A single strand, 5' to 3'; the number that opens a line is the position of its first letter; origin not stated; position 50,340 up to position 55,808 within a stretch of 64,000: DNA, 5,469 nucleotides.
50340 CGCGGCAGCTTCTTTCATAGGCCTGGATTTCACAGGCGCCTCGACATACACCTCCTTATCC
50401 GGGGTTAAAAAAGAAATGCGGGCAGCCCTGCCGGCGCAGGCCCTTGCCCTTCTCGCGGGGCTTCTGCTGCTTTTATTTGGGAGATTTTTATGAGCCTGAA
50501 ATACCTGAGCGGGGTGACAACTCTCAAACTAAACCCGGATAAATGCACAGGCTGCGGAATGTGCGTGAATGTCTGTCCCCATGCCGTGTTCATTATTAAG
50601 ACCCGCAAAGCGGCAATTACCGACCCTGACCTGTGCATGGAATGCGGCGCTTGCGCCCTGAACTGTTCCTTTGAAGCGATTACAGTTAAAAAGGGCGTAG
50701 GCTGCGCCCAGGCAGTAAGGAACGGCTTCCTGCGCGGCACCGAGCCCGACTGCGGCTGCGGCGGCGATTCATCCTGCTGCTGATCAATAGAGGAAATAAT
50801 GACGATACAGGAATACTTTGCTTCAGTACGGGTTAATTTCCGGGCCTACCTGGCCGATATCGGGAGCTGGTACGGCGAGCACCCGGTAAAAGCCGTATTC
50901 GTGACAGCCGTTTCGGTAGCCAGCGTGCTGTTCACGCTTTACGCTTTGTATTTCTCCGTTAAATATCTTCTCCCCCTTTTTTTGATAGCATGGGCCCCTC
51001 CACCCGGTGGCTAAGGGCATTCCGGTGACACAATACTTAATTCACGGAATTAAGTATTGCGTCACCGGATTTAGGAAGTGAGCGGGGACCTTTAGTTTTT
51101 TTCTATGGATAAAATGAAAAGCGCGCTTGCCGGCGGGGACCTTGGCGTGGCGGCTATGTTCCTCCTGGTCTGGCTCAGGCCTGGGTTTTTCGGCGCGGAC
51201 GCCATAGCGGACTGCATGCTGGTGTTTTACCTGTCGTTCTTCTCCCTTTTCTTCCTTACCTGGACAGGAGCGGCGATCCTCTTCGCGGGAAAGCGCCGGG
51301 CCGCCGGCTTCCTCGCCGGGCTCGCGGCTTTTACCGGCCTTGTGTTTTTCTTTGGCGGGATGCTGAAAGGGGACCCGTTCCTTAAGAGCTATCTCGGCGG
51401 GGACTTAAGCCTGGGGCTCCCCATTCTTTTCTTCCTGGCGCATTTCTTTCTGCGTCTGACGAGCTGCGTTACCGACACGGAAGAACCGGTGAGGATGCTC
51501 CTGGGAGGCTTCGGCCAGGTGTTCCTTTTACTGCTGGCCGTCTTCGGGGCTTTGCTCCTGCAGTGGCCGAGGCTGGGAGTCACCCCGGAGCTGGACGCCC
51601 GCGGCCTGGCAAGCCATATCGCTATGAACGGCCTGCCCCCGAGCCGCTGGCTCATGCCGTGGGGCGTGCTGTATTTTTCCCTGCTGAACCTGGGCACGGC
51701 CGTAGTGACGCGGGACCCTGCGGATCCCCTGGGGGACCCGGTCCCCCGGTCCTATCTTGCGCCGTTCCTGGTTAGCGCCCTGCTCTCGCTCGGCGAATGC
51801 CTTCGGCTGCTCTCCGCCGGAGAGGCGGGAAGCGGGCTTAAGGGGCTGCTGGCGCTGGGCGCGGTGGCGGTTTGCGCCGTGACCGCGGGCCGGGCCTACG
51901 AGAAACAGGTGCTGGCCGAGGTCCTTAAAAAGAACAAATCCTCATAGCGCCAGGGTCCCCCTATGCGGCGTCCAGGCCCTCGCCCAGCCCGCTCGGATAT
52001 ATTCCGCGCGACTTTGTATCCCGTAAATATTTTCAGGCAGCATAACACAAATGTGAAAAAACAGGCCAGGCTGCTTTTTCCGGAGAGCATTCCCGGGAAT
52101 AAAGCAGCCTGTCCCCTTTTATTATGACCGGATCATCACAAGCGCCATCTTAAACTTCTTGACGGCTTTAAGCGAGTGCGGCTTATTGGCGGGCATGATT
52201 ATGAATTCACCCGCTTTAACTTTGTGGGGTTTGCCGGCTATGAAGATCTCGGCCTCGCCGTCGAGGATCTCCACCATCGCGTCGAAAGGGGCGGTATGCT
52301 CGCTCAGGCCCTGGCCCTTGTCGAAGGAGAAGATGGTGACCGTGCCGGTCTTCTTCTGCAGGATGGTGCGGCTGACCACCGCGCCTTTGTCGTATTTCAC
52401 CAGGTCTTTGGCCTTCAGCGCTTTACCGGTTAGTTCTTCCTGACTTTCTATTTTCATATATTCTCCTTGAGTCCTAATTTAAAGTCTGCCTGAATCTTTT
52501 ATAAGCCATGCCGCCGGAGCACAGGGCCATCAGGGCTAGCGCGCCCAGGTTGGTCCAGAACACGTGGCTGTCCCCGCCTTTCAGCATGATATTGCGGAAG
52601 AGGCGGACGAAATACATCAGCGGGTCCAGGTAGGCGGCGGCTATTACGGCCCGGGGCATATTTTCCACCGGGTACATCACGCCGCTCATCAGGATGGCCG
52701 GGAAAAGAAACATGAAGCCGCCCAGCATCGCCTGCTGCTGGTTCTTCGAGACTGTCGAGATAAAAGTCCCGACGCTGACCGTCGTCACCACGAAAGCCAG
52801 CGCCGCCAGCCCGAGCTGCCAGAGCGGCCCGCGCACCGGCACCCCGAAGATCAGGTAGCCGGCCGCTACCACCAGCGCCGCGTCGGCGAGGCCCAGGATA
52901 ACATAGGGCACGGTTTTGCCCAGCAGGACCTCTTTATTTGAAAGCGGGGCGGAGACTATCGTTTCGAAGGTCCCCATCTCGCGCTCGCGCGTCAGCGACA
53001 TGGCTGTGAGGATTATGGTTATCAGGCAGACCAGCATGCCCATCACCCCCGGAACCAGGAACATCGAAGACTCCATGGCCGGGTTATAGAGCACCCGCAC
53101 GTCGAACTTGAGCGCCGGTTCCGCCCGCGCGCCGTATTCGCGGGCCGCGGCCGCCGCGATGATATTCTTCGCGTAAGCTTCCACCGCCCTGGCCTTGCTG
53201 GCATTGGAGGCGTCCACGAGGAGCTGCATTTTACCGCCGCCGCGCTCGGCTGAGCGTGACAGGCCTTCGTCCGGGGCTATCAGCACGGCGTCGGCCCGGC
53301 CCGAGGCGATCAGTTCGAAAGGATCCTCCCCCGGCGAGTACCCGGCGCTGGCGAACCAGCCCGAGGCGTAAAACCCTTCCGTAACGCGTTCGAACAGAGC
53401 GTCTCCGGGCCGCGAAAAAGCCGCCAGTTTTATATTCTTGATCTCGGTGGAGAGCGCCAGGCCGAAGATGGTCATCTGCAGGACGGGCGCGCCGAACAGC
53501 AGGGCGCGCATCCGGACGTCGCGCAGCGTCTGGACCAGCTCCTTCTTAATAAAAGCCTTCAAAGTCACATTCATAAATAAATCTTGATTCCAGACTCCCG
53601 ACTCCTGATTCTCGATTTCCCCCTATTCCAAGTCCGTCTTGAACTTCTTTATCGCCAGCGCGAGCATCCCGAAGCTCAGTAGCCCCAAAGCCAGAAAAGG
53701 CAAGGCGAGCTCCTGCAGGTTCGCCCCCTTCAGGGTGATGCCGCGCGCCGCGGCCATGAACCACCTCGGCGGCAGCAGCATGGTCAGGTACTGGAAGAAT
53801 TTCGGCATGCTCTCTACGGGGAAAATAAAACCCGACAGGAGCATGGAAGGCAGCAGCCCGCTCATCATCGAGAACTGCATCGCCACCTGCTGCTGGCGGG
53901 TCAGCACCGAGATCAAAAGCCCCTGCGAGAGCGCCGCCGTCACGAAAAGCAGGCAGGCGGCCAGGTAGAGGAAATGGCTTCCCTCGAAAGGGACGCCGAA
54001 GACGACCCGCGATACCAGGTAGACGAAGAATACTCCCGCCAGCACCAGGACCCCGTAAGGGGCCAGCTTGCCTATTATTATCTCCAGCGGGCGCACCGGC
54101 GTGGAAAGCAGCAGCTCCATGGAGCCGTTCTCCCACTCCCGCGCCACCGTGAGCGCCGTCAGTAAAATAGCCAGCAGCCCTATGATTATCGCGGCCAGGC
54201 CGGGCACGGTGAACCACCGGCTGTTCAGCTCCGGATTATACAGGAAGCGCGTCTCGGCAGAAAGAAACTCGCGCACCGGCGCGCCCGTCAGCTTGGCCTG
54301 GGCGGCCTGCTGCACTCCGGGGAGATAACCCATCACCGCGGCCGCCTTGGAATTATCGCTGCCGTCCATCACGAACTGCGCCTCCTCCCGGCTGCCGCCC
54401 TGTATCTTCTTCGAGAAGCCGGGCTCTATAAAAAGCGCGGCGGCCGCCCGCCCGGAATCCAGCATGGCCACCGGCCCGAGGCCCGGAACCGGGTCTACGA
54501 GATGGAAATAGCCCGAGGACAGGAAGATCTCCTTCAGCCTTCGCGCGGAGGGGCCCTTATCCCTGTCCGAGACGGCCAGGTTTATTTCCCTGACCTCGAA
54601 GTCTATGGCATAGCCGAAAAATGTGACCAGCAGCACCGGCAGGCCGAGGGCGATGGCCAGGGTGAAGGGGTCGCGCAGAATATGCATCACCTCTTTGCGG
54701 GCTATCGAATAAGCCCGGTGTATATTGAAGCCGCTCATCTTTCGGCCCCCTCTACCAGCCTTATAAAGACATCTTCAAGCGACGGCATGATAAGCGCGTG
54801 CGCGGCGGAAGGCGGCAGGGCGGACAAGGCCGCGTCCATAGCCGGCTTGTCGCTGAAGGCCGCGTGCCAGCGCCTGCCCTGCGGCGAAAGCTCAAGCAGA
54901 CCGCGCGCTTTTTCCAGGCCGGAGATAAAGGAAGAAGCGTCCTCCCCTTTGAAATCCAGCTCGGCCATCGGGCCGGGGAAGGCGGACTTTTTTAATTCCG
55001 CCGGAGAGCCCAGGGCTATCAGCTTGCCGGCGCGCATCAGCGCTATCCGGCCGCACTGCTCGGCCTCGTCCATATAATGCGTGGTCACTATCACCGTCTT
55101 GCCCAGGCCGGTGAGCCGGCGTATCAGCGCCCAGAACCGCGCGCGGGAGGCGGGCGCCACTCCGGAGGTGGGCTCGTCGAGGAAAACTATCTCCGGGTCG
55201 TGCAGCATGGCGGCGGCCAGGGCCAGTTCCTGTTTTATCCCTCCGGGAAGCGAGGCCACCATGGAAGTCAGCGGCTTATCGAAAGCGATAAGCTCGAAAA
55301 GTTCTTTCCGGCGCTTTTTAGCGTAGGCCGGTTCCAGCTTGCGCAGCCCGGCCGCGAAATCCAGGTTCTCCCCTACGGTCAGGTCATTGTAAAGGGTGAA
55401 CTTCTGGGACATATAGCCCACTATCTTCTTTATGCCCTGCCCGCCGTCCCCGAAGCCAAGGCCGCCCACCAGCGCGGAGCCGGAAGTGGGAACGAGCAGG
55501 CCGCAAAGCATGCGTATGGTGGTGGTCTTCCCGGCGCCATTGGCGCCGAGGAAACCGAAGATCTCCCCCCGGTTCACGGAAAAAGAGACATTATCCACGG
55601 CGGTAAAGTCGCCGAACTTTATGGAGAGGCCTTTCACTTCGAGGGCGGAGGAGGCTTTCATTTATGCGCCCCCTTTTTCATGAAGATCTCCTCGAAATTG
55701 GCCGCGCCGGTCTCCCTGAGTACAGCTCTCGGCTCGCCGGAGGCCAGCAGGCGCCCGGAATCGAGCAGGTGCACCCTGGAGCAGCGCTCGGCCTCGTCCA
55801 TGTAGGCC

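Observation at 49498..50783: hgcA-hgcB mercury-methylation gene pair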

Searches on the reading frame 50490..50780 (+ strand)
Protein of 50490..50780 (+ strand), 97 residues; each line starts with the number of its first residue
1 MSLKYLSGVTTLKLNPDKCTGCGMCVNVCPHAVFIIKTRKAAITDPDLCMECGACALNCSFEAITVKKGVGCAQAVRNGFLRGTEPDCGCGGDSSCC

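Call 3: search_protein_families(library=ncbifam, proteins=[window:50490-50780:+], max_evalue=0.001)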
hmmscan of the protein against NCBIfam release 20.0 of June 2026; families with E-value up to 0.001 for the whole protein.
window:50490-50780:+ (97 aa): 56 families (the best 25 are shown)
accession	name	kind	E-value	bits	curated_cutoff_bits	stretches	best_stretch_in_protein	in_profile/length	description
NF040864.1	HgcB_ferredoxin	equivalog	2.4e-36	123.4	99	1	4-97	1-93/93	mercury methylation ferredoxin HgcB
NF043039.1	HgcAB_like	equivalog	5e-15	56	285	1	10-64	293-349/350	HgcAB-like fusion protein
NF058577.1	FdxA_fam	equivalog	9e-10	38.6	65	2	17-63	7-52/52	4Fe-4S ferredoxin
TIGR02179.1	PorD_KorD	subfamily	2.9e-09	36.9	60.05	1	15-67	23-75/78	2-oxoacid:acceptor oxidoreductase, delta subunit, pyruvate/2-ketoisovalerate family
NF040770.1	hetero_SS_HdrA2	exception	3.4e-09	35.4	1100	1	12-68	572-627/777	CoB-CoM heterodisulfide reductase HdrA2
NF038196.1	ferrodoxin_EFR1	subfamily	3.6e-09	37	75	1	12-68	180-233/242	EFR1 family ferrodoxin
TIGR02060.1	aprB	equivalog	1.2e-08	34.9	135.65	1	14-70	5-68/132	adenylyl-sulfate reductase subunit beta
NF042909.1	FMH_DH_FwdF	exception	1.6e-08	34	375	1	11-68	251-315/336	tungsten-dependent formylmethanofuran dehydrogenase subunit FwdF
NF045490.1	FdxA_Protbact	equivalog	2.3e-08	34.2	135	2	25-70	17-61/104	ferredoxin FdxA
NF007203.0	PRK09624.1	equivalog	2.8e-08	33.9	171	1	12-67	46-101/105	pyuvate ferredoxin oxidoreductase subunit delta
NF045480.1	FdxA_Actino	equivalog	3.1e-08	33.8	125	0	39-69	30-60/107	ferredoxin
NF045874.1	Vhu_polyferre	exception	6e-08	31.8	600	1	10-88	189-267/381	F420-non-reducing hydrogenase associated-polyferredoxin VhuB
NF007202.0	PRK09623.1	equivalog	9.8e-08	32.3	166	1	14-68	48-102/105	3-methyl-2-oxobutanoate dehydrogenase subunit delta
TIGR04105.1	FeFe_hydrog_B1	subfamily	1.7e-07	30.3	450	1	38-75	133-169/462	monomeric [FeFe] hydrogenase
NF006221.0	PRK08348.1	subfamily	2.6e-07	30.4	124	1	12-67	39-95/136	NADH-plastoquinone oxidoreductase subunit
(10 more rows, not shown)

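Call 4: search_protein_families(library=pfam, proteins=[window:50490-50780:+], max_evalue=0.001)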
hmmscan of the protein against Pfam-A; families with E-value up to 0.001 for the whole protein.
window:50490-50780:+ (97 aa): 12 families
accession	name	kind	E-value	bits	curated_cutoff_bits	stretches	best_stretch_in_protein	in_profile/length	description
PF00037.32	Fer4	-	4.8e-13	48.8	21.1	2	14-32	3-21/24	4Fe-4S binding domain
PF12837.12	Fer4_6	-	2.2e-11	43.6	25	1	15-34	5-24/24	4Fe-4S binding domain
PF12838.12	Fer4_7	-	4.4e-09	37.1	27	1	8-32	27-51/52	4Fe-4S dicluster domain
PF12797.12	Fer4_2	-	7.6e-09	35.4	24.5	1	14-30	5-21/22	4Fe-4S binding domain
PF13187.11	Fer4_9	-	5.1e-08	33.3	27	1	18-62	1-50/52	4Fe-4S dicluster domain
PF13237.11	Fer4_10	-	6.7e-08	32.8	25.5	1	13-59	3-52/53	4Fe-4S dicluster domain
PF13484.11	Fer4_16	-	4.7e-07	30.9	30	1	17-31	51-65/66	4Fe-4S double cluster binding domain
PF14697.11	Fer4_21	-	8.3e-07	29.5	35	1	10-31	32-53/59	4Fe-4S dicluster domain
PF12800.12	Fer4_4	-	1.2e-06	28.8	24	1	16-30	1-15/17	4Fe-4S binding domain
PF13183.11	Fer4_8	-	8.6e-05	23.4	27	0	17-31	3-66/68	4Fe-4S dicluster domain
PF25160.1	LdpA_Fe-S-bd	-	0.00027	21.1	27.6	1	12-33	21-42/49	LdpA Fe-S cluster-binding domain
PF13459.11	Fer4_15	-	0.00035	21.7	22.4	0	14-33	3-22/66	4Fe-4S single cluster domain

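Call 11: search_solved_structures(query=window:50490-50780:+, max_evalue=0.00001, show_alignments=1)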
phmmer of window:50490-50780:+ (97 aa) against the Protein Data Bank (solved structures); distinct sequences matched with E-value up to 0.00001: 17.
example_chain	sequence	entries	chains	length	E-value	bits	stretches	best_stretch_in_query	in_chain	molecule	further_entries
9sw6_G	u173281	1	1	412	2.8e-20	75.6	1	18-66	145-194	Polyferredoxin protein MvhB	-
7bkb_K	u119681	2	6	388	8.4e-18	67.6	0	4-67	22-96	Formylmethanofuran dehydrogenase, subunit F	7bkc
5t5i_F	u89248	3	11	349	4.9e-17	65.2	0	26-68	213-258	Tungsten formylmethanofuran dehydrogenase subunit fwdF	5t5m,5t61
9sw6_H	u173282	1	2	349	2.2e-15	59.8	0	26-68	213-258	Tungsten formylmethanofuran dehydrogenase, subunit F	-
9sfi_T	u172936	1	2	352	7.1e-14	55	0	15-68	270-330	4Fe-4S ferredoxin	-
9sfi_O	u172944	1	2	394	2.5e-12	50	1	9-77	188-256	Ferredoxin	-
8a6t_B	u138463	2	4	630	2.1e-09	40.6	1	10-64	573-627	Electron bifurcating hydrogenase subunit HydB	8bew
7np8_A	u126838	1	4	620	1.1e-07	35.1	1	6-68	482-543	Coenzyme F420-dependent sulfite reductase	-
7p5h_B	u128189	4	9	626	1.4e-07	34.8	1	13-65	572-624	Fe-hydrogenase, subunit beta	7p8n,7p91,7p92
9eri_B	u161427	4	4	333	4.5e-07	33.2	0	13-69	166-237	Na(+)-translocating ferredoxin:NAD(+) oxidoreductase complex subunit B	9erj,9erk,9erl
9bov_B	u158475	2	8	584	4.6e-07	33.1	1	7-66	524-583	NADH dehydrogenase (Quinone)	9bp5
9sfi_A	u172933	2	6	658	5.6e-07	32.8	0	13-64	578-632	CoB--CoM heterodisulfide reductase iron-sulfur subunit A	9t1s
8a8o_C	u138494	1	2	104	8.4e-07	32.3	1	11-66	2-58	Beta-subunit of the PAPS reductase from Methanothermococcus thermolithotrophicus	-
1dwl_A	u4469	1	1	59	2.6e-06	30.7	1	12-65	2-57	FERREDOXIN I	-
5t5i_G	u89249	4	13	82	6.1e-06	29.5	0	31-66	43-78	Tungsten formylmethanofuran dehydrogenase subunit fwdG | Tungsten formylmethanofuran dehydrogenase, subunit G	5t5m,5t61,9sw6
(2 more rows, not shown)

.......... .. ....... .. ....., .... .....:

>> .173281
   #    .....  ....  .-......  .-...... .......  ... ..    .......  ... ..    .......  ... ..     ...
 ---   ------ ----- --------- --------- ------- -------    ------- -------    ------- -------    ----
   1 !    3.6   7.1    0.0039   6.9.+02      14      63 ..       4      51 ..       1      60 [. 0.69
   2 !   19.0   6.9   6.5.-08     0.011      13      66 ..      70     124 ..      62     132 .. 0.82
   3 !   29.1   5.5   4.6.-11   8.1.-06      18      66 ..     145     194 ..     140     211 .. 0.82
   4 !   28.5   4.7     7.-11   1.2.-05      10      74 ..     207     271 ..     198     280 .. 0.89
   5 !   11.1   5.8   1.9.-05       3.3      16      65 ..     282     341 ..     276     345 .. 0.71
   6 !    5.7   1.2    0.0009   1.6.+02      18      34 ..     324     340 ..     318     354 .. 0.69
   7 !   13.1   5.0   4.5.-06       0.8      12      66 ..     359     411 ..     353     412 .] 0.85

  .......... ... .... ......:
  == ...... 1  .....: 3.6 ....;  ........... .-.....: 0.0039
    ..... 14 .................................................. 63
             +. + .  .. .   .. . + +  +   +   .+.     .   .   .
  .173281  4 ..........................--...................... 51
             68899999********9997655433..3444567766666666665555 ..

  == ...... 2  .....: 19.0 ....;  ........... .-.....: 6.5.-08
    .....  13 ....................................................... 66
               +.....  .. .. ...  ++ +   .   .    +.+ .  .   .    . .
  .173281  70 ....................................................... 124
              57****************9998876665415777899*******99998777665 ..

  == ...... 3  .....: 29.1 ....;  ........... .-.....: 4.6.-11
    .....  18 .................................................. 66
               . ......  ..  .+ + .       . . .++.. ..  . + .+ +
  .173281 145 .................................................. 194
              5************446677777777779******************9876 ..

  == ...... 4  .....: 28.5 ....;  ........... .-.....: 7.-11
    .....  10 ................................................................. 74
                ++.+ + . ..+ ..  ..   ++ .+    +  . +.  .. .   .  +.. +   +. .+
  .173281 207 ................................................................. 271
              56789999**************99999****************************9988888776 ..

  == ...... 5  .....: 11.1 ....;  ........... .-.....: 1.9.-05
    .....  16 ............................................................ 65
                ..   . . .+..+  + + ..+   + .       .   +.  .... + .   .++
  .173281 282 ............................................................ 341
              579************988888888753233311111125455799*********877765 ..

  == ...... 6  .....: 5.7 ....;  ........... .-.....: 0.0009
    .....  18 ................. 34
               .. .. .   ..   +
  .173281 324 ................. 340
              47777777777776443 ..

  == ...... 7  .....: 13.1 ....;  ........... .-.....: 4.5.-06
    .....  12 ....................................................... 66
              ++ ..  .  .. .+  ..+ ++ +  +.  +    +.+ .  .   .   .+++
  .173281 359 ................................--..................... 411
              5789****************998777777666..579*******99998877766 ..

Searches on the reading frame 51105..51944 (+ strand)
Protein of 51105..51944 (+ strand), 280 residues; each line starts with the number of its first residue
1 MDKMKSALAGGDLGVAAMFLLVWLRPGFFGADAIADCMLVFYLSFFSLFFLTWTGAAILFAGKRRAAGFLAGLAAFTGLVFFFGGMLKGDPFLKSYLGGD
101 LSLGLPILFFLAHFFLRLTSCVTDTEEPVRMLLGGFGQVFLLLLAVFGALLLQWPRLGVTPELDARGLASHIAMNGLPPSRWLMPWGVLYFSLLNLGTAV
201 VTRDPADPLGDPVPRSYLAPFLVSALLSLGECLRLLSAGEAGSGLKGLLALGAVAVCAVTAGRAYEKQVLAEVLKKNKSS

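Call 3: search_protein_families(library=ncbifam, proteins=[window:51105-51944:+], max_evalue=0.001)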
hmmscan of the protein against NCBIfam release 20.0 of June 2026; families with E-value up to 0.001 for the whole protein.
window:51105-51944:+ (280 aa): 0 families

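Call 4: search_protein_families(library=pfam, proteins=[window:51105-51944:+], max_evalue=0.001)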
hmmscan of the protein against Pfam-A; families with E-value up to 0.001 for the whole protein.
window:51105-51944:+ (280 aa): 0 families

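Call 47: search_protein_representatives(protein=window:51105-51944:+)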
Query: 280 residues. Proteins with E-value up to 0.001 (for the whole library): 2; up to 1e-10: 1; up to 1e-30: 1. The best 2 are listed.
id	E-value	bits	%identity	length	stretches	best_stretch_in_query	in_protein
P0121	3.8e-87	308.8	57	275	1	4-272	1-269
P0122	2.1e-04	37.3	71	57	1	2-32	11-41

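Call 48: find_encoding_contigs(protein=P0121, flank=6000, max_places=4)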
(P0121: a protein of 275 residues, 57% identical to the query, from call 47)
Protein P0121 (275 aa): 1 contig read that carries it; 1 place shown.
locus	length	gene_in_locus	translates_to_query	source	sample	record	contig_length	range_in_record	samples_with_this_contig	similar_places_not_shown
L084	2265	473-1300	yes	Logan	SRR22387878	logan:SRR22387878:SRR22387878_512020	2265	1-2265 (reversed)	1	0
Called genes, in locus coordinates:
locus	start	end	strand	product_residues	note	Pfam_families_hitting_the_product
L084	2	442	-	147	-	?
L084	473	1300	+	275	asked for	-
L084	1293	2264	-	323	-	?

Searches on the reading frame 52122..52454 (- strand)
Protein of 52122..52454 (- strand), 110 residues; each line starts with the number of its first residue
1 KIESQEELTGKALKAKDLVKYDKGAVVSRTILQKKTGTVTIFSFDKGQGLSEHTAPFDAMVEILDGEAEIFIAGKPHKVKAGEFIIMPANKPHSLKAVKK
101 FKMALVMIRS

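Call 3: search_protein_families(library=ncbifam, proteins=[window:52122-52454:-], max_evalue=0.001)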
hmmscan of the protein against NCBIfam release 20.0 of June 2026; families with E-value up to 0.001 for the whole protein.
window:52122-52454:- (110 aa): 0 families

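Call 4: search_protein_families(library=pfam, proteins=[window:52122-52454:-], max_evalue=0.001)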
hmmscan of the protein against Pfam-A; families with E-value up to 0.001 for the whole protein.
window:52122-52454:- (110 aa): 3 families
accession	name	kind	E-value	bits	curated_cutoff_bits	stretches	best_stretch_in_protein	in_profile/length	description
PF07883.17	Cupin_2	-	1.7e-09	37.7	27.2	1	42-108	3-69/70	Cupin domain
PF02311.25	AraC_binding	-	0.00018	21.7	21.1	1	47-99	13-65/135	AraC-like ligand binding domain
PF05899.18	Cupin_3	-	0.00064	19.8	23.5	0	35-91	3-60/74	EutQ-like cupin domain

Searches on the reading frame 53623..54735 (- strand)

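Call 46: search_protein_families(library=pfam, proteins=[window:53623-54735:-], max_evalue=0.000001)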
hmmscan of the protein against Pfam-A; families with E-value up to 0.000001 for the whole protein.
window:53623-54735:- (370 aa): 3 families
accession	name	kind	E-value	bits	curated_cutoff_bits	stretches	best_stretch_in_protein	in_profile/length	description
PF12698.13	ABC2_membrane_3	-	2.6e-43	148.9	31.6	1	25-363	3-347/347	ABC-2 family transporter protein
PF01061.29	ABC2_membrane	-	4e-25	89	26.9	1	170-333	51-209/211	ABC-2 type transporter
PF12679.13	ABC2_membrane_2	-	9.9e-21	74.7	27.2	1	10-366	2-279/283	ABC-2 family transporter protein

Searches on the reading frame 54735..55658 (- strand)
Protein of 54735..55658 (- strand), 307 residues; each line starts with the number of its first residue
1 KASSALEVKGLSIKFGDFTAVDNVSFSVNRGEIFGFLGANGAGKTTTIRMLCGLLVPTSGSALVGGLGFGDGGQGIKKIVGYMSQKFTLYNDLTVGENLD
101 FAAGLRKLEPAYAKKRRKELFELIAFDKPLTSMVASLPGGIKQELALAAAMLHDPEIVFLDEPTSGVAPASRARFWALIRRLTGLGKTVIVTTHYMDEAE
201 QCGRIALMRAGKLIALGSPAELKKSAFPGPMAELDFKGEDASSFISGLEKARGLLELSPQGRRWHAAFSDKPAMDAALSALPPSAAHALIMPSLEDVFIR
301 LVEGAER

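Call 46: search_protein_families(library=pfam, proteins=[window:54735-55658:-], max_evalue=0.000001)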
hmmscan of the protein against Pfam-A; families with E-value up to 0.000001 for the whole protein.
window:54735-55658:- (307 aa): 2 families
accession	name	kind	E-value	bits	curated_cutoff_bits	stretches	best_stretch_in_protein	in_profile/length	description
PF00005.33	ABC_tran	-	9.5e-27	94.7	25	1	22-165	2-137/137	ABC transporter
PF13304.12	AAA_21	-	4.4e-10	40.5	27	1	140-194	241-298/304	AAA domain, putative AbiEii toxin, Type IV TA system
